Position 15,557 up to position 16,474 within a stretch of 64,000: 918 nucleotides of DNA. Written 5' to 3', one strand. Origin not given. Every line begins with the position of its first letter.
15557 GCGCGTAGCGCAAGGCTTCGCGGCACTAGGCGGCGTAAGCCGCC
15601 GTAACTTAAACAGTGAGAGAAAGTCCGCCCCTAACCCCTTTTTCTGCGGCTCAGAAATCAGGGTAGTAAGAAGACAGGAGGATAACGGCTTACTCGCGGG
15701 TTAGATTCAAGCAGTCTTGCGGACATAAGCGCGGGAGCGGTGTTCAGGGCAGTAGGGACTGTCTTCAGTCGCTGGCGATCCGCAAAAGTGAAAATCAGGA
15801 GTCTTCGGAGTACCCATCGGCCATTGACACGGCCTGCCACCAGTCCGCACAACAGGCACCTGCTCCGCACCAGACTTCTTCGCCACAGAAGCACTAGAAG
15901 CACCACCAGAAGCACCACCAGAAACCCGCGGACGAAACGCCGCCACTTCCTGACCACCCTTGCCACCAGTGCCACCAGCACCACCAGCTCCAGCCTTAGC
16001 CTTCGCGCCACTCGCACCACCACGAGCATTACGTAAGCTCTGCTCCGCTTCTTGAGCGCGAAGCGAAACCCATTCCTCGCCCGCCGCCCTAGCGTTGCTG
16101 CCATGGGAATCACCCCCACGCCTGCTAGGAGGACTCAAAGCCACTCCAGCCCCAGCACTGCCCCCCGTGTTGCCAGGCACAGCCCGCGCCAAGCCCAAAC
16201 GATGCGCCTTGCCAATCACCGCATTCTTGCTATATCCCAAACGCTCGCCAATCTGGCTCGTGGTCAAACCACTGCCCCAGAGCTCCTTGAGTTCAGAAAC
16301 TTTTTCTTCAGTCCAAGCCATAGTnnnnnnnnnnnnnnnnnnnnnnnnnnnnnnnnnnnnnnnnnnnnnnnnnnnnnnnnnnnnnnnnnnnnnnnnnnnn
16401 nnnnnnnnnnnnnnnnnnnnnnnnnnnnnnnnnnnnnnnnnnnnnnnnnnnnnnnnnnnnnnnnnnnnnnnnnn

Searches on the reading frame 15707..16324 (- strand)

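Call 4: search_protein_families(library=pfam, proteins=[window:15707-16324:-], max_evalue=0.01)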
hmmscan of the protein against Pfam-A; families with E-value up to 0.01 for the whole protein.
window:15707-16324:- (205 aa): 1 family
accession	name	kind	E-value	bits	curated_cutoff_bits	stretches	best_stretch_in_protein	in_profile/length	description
PF07750.17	GcrA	-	1.5e-29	103.8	26.9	1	2-202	1-147/155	GcrA cell cycle regulator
